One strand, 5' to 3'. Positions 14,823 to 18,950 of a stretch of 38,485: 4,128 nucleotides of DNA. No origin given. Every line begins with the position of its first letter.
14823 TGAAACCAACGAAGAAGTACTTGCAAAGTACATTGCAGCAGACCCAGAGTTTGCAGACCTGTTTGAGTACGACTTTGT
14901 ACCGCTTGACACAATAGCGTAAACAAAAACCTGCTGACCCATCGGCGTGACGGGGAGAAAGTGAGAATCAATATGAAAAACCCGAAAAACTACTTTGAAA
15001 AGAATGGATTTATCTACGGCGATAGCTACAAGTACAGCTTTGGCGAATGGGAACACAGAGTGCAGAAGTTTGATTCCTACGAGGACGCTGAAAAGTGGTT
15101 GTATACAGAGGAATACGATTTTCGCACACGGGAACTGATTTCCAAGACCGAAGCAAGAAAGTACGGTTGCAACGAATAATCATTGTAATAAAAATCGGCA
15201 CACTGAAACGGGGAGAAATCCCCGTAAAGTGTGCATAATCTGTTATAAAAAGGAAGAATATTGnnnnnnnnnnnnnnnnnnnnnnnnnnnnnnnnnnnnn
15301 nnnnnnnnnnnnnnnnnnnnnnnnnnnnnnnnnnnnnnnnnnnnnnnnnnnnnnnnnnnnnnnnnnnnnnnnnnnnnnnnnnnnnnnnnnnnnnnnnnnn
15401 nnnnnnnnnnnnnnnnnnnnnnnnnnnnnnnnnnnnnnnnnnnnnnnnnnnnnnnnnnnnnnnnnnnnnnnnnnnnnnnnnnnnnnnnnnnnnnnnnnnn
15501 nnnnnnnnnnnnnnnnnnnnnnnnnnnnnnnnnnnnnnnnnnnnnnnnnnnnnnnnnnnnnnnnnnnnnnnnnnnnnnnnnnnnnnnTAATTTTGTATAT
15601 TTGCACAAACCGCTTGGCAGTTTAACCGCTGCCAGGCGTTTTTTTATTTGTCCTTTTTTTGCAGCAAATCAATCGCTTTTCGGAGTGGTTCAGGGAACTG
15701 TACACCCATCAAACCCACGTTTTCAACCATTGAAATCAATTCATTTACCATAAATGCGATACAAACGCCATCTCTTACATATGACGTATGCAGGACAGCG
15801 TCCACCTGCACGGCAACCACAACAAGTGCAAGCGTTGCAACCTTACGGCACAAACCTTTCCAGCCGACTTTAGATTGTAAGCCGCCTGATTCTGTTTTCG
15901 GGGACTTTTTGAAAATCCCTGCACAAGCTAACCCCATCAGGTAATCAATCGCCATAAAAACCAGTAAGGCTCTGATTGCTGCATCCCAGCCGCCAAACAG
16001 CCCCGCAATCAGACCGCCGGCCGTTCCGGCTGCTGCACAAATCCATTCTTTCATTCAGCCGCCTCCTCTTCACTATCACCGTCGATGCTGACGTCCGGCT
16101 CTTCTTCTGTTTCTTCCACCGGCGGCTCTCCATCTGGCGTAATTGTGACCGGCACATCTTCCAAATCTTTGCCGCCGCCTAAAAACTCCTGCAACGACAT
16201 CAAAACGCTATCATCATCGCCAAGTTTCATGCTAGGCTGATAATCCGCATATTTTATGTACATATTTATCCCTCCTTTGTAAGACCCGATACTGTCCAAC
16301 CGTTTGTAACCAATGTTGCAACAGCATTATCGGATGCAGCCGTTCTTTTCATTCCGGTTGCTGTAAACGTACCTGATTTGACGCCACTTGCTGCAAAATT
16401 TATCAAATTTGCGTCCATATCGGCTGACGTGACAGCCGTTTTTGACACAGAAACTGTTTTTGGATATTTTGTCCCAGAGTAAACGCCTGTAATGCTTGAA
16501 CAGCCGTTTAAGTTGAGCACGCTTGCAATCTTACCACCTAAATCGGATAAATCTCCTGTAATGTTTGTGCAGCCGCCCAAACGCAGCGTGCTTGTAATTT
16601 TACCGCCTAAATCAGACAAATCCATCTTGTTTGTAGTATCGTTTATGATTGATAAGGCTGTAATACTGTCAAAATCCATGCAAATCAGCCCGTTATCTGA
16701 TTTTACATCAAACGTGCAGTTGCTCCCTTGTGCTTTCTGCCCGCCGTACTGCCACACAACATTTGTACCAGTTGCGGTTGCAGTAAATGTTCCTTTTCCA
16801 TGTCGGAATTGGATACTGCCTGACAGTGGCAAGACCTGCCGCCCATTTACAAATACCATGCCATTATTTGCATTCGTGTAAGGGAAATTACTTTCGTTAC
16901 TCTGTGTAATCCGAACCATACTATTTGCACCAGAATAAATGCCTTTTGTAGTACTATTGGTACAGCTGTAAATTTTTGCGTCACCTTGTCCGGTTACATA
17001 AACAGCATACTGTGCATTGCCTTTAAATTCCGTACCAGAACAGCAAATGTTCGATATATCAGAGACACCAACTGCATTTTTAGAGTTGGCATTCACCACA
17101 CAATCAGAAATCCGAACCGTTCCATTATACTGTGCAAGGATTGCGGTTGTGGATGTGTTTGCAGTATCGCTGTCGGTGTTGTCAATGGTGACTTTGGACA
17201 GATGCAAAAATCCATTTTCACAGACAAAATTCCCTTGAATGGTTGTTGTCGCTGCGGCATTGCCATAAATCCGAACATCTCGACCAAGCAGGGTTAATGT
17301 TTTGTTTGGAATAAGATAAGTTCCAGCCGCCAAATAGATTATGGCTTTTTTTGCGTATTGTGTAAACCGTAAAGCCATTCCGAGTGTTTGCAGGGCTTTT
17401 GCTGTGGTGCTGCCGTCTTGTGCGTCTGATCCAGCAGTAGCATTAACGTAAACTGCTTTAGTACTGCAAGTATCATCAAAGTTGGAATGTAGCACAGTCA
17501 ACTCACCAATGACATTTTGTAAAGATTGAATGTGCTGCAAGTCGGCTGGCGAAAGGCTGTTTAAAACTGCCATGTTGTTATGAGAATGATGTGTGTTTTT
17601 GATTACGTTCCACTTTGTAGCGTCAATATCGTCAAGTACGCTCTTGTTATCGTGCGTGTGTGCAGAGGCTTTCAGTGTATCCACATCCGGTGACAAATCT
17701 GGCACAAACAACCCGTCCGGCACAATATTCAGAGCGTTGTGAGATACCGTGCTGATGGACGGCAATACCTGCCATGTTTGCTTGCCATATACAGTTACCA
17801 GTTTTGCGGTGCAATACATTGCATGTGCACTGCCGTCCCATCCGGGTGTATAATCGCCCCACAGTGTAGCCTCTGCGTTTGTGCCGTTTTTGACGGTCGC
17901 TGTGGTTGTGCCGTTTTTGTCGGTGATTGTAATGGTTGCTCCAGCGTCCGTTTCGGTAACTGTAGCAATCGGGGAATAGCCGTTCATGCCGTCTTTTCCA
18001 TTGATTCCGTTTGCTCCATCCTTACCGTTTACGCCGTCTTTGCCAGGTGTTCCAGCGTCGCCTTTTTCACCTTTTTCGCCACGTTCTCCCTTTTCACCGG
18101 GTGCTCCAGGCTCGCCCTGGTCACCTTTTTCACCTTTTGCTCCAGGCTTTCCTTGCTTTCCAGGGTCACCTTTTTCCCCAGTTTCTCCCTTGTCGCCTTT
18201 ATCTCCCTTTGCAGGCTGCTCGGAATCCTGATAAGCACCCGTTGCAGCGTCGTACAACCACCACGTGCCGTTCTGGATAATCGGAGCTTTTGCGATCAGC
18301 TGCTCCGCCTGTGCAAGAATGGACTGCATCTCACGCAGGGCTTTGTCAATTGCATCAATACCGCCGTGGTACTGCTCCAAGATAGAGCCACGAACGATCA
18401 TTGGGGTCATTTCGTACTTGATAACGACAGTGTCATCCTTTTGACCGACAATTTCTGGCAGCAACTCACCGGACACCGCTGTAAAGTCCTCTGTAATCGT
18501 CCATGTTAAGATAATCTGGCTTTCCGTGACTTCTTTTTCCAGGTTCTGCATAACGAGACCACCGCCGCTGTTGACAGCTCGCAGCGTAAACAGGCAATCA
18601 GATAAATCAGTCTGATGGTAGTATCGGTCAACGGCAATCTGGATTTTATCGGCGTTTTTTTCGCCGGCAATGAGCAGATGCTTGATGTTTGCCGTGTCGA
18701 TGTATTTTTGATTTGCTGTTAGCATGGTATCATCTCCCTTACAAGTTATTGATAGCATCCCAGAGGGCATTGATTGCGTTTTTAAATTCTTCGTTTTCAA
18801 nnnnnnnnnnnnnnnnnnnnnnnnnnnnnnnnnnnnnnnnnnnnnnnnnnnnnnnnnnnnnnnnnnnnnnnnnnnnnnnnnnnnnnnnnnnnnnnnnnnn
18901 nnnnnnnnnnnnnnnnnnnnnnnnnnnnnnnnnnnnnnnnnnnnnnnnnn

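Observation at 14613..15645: Opposite-strand three-gene cassette with acr-aca-like architecture inserted between holin and endolysin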

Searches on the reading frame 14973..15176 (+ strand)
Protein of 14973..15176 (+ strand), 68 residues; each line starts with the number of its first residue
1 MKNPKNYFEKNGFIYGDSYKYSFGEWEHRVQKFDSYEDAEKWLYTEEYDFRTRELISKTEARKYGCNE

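Call 7: search_protein_families(library=pfam, proteins=[window:14973-15176:+], max_evalue=1)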
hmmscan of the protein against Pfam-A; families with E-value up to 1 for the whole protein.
window:14973-15176:+ (68 aa): 2 families
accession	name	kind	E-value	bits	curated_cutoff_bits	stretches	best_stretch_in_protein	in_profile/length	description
PF14136.11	DUF4303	-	0.036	14.2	23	1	12-57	60-98/155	Domain of unknown function (DUF4303)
PF11815.13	DUF3336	-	0.052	13.7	25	1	21-56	19-53/138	Domain of unknown function (DUF3336)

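Call 8: search_protein_families(library=phrogs, proteins=[window:14973-15176:+], max_evalue=1)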
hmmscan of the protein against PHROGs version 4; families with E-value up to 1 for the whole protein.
window:14973-15176:+ (68 aa): 2 families
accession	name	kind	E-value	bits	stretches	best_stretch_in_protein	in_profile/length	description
phrog_34334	-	unknown function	4.2e-08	34.3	1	15-60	3-48/96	-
phrog_6593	-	unknown function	0.69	11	1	33-61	17-45/75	-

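Call 17: find_homologous_proteins(query=window:14973-15176:+)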
Query window:14973-15176:+ (68 aa): 29 proteins with E <= 0.001 among 29 candidates.
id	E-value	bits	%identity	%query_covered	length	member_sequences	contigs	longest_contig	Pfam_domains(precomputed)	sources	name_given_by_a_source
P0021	1.1e-38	148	99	100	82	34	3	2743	-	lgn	-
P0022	1.1e-29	119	79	97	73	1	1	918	-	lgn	-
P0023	7.7e-28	113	77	96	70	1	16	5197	-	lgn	-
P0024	3.9e-27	111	78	96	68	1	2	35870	-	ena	-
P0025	7.1e-27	110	78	96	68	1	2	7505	-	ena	-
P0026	1.5e-26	109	78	96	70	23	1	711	-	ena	-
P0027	9.6e-26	107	77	96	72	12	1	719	-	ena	-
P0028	3.9e-25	105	75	96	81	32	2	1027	-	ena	-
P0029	6.0e-25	104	74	96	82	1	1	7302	-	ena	-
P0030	9.4e-25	104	80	94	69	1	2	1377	-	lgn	-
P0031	2.1e-24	103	71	96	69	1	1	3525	-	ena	-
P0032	5.0e-24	101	69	100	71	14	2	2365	-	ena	-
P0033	7.0e-24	101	71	96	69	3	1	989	-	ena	-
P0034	1.5e-23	100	69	96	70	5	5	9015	-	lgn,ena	-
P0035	2.3e-23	99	68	96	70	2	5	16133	-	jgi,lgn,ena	-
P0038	1.3e-22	97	65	100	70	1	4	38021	-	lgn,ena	-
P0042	2.3e-20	90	65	96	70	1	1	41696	-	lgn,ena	-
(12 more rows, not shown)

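Call 55: search_solved_structures(query=A3, max_evalue=10)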
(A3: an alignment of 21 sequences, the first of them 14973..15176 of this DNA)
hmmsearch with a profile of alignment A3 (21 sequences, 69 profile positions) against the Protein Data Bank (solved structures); distinct sequences matched with E-value up to 10: 29.
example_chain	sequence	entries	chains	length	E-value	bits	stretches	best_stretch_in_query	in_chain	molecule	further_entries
5iko_A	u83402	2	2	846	0.12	15.2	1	15-44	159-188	Glycogen phosphorylase, brain form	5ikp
2ffr_A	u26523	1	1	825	0.14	15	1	15-44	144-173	Glycogen phosphorylase, muscle form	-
2gj4_A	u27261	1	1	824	0.14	14.9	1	15-44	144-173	Glycogen phosphorylase, muscle form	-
2gm9_A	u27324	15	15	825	0.14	14.9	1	15-44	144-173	Glycogen phosphorylase, muscle form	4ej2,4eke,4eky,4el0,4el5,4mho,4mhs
1abb_A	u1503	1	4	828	0.14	14.9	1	15-44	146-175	GLYCOGEN PHOSPHORYLASE B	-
8r52_A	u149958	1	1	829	0.14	14.9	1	15-44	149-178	Glycogen phosphorylase, muscle form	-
7p7d_A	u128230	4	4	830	0.14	14.9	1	15-44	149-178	Glycogen phosphorylase, muscle form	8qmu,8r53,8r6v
1c50_A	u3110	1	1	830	0.14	14.9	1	15-44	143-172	PROTEIN (GLYCOGEN PHOSPHORYLASE)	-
3nc4_A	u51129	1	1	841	0.15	14.9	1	15-44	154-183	Glycogen phosphorylase, muscle form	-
1a8i_A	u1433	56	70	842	0.15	14.9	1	15-44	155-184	GLYCOGEN PHOSPHORYLASE B | PROTEIN (GLYCOGEN PHOSPHORYLASE B) | PROTEIN (GLYCOGEN PHOSPHORYLASE)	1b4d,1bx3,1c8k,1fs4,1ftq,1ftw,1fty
1axr_A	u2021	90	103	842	0.15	14.9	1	15-44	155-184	GLYCOGEN PHOSPHORYLASE | PROTEIN (GLYCOGEN PHOSPHORYLASE) | GLYCOGEN PHOSPHORYLASE, MUSCLE FORM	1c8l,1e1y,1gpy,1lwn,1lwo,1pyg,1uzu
1noi_A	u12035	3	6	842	0.15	14.9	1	15-44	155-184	GLYCOGEN PHOSPHORYLASE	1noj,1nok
3zcs_A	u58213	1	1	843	0.15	14.9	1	15-44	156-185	GLYCOGEN PHOSPHORYLASE, MUSCLE FORM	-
2pyd_A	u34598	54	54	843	0.15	14.9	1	15-44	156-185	Glycogen phosphorylase, muscle form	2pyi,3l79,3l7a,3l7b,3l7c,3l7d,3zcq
3zcp_A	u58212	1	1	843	0.15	14.9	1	15-44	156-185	GLYCOGEN PHOSPHORYLASE, MUSCLE FORM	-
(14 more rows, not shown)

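Call 59: predict_structure(alignment_id=A3)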
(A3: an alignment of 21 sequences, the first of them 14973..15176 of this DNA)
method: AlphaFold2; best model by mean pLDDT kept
length: 68 residues; sequences in the alignment: 21
mean_pLDDT: 87.3   pTM: 0.71
mean pLDDT of the five models: 87.3, 86.7, 85.8, 84.9, 84.5
residues with pLDDT >= 90: 34; 70-90: 29; 50-70: 5; < 50: 0
segments of 3 or more residues with pLDDT < 50: none
pLDDT, mean of each block of 10 residues (from residue 1): 90 92 87 93 79 90 77
secondary structure, 60 per line:
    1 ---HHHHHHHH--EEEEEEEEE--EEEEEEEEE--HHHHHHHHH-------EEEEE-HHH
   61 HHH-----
elements in order: H4-11 E14-22 E25-33 H36-44 E52-56 H58-63

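Call 62: fold_search(model_id=the predicted structure, library=pdb)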
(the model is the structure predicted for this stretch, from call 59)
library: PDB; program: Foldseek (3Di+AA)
matches with E <= 10: 455; with E <= 0.001: 0
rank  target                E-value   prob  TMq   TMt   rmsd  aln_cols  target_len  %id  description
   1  8p14                  4.0e-01  0.33  0.44  0.11   7.5        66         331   12  USP28 USP domain in complex with Vismodegib (released 2024-05-22)
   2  9bk5_A                4.0e-01  0.30  0.34  0.30   2.5        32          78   19  Structure of LNG binder complex (released 2024-10-09)
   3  7fao_A                4.4e-01  0.41  0.38  0.28   2.1        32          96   12  Top7 surface mutant K42A Q43A K46A K57S K58S, and I68R (released 2022-05-18)
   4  5kho_B                4.7e-01  0.21  0.41  0.30   5.6        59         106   19  Rasip1 RA domain in complex with Rap1B (released 2016-10-19)
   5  8p1q_B                5.0e-01  0.28  0.40  0.10   5.9        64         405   11  USP28 in complex with FT206 (released 2024-05-22)
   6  2goo_B                5.9e-01  0.23  0.42  0.36   3.5        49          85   18  Ternary Complex of BMP-2 bound to BMPR-Ia-ECD and ActRII-ECD (released 2006-05-09)
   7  6h4i_A                6.3e-01  0.35  0.43  0.08   4.0        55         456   11  Usp28 catalytic domain apo (released 2019-03-27)
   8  2qj9_C                6.8e-01  0.20  0.41  0.35   3.6        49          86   16  Crystal structure analysis of BMP-2 in complex with BMPR-IA variant B1 (released 2008-01-15)
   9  8itn_B                7.3e-01  0.18  0.40  0.11   9.2        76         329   12  Crystal structure of USP47apo catalytic domain (released 2024-03-27)
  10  9erv_A                8.5e-01  0.25  0.49  0.12   8.2        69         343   20  Structure of Salmonella CapRel bound to Bas11 Gp54 (released 2024-11-06)
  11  8p1q_A                8.5e-01  0.11  0.33  0.08   8.3        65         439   12  USP28 in complex with FT206 (released 2024-05-22)
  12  3qb4_B                9.1e-01  0.20  0.42  0.35   3.3        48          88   19  Crystal structure of a TGF-beta ligand-receptor complex (released 2012-03-14)
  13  1zg2_MODEL_1_A        9.1e-01  0.12  0.39  0.32   4.6        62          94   18  Solution NMR structure of the UPF0213 protein BH0048 from Bacillus halodurans. Northeast Structural Genomics t (released 2005-06-21)
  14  1rew_C                1.1e+00  0.16  0.42  0.35   3.5        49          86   18  Structural refinement of the complex of bone morphogenetic protein 2 and its type IA receptor (released 2004-05-04)
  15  6hej_A                1.2e+00  0.21  0.43  0.08   3.8        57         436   10  Structure of human USP28 (released 2019-03-27)
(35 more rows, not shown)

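Call 67: search_protein_families(library=padloc, proteins=[window:14973-15176:+], max_evalue=0.1)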
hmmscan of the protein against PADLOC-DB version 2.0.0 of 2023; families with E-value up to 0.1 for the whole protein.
window:14973-15176:+ (68 aa): 0 families

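Call 68: search_protein_families(library=ncbifam, proteins=[window:14973-15176:+], max_evalue=0.1)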
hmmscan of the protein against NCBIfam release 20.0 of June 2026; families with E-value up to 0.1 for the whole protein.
window:14973-15176:+ (68 aa): 0 families

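Call 73: search_dna_similar(query=window:14973-15176:+, collection=phages, mode=protein, max_rows=40, max_evalue=0.01)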
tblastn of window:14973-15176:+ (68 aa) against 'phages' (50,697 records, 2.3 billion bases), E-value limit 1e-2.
Records with a match: 2; places in all: 2; records where one place covers at least 80% of the query: 0.
Best place of each record, by identity: <60% 2.
By first word of the organism name: Streptococcus 2.
By host as written in the record: Streptococcus gordonii 2.
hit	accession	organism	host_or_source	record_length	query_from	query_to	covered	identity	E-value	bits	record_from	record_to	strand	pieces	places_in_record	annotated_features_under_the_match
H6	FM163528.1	Streptococcus phage PH15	Streptococcus gordonii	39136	9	53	66%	44.4%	5e-3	39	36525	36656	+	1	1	hypothetical protein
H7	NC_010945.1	Streptococcus phage PH15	Streptococcus gordonii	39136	9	53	66%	44.4%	5e-3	39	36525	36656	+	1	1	hypothetical protein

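Call 104: find_encoding_contigs(protein=P0042, flank=2500, max_places=2)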
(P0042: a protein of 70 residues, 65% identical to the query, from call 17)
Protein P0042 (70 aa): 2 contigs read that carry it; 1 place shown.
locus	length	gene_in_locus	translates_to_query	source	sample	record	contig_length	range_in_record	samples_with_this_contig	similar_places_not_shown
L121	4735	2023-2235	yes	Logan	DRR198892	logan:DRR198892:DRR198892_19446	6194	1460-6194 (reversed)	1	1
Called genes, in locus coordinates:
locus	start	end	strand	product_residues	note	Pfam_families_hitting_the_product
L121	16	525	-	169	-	-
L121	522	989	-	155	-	PF01381:HTH_3 (weak)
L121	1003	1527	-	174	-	-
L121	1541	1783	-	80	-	-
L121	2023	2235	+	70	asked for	-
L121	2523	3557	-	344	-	PF00589:Phage_integrase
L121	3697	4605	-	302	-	-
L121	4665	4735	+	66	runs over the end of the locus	PF12844:HTH_19 (weak), PF13560:HTH_31, PF01381:HTH_3, PF13443:HTH_26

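Call 105: find_encoding_contigs(protein=P0038, flank=2500, max_places=2)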
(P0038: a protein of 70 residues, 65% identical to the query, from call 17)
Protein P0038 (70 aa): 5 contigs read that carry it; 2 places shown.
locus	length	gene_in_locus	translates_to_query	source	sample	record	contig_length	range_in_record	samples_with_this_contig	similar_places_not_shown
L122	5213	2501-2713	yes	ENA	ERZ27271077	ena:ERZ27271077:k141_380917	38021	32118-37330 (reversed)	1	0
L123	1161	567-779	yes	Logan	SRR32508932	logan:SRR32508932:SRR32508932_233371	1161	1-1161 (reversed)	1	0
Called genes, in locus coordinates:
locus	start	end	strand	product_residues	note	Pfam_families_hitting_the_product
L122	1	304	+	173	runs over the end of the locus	-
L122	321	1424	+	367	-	PF19821:Phage_capsid_2 (faint), PF25209:Phage_capsid_4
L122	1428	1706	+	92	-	-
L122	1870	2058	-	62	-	-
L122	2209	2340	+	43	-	-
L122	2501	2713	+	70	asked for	-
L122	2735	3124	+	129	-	PF07508:Recombinase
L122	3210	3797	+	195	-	-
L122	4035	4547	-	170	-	PF00717:Peptidase_S24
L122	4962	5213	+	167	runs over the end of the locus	-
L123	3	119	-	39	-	?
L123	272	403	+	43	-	-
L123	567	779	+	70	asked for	-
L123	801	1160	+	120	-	?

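Call 106: find_encoding_contigs(protein=P0035, flank=2500, max_places=3)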
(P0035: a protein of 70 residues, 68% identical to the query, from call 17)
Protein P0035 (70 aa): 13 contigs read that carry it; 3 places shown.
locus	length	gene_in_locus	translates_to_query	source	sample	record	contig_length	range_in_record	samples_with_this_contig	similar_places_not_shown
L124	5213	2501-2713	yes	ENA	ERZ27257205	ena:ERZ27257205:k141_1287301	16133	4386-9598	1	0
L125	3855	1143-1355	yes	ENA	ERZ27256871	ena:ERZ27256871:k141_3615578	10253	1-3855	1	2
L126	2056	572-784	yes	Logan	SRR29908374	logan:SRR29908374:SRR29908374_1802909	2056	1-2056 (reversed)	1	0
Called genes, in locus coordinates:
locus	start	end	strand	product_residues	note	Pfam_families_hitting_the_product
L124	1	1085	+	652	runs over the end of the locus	PF00158:Sigma54_activat (faint), PF04851:ResIII (faint), PF00004:AAA, PF17871:AAA_lid_9 (weak), PF07724:AAA_2, PF00004:AAA, PF07728:AAA_5 (weak), PF10431:ClpB_D2-small (weak), +5 more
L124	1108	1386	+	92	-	PF20648:DUF6809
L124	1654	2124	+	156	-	-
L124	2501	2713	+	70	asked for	-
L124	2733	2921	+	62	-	PF12728:HTH_17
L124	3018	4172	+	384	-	PF13102:Phage_int_SAM_5, PF14659:Phage_int_SAM_3, PF00589:Phage_integrase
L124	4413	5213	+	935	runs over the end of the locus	PF00270:DEAD, PF04851:ResIII (weak), PF00271:Helicase_C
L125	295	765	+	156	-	-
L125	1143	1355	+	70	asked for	-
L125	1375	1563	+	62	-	PF12728:HTH_17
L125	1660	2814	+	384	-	PF13102:Phage_int_SAM_5, PF14659:Phage_int_SAM_3, PF00589:Phage_integrase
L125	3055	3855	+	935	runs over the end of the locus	PF00270:DEAD, PF04851:ResIII (weak), PF00271:Helicase_C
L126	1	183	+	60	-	?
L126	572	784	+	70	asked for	-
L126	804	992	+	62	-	PF12728:HTH_17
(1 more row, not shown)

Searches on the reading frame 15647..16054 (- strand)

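Call 7: search_protein_families(library=pfam, proteins=[window:15647-16054:-], max_evalue=1)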
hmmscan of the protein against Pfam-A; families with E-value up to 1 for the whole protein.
window:15647-16054:- (136 aa): 1 family
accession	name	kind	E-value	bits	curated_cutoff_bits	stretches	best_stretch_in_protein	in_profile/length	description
PF05105.17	Phage_holin_4_1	-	1.7e-36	125.3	22.2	1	15-132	2-115/116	Bacteriophage holin family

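Call 8: search_protein_families(library=phrogs, proteins=[window:15647-16054:-], max_evalue=1)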
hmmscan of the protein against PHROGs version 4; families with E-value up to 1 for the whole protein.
window:15647-16054:- (136 aa): 4 families
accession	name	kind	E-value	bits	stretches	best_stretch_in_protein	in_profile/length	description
phrog_199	-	lysis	1.3e-20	74.7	1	3-135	6-131/545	holin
phrog_21233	-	unknown function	3.5e-10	40.8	1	9-74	12-69/72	-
phrog_16802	-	unknown function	0.0002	22.1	1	77-135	1-61/74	-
phrog_19963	-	unknown function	0.041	15.2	1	60-90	13-43/140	-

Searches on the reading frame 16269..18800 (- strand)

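Call 116: search_protein_families(library=pfam, proteins=[window:16269-18800:-], max_evalue=0.01)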
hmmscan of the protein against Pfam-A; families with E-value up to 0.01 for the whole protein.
window:16269-18800:- (844 aa): 1 family
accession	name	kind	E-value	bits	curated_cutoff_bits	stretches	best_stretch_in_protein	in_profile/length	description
PF01391.23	Collagen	-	5.5e-16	58.5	27.2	2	217-274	1-58/60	Collagen triple helix repeat (20 copies)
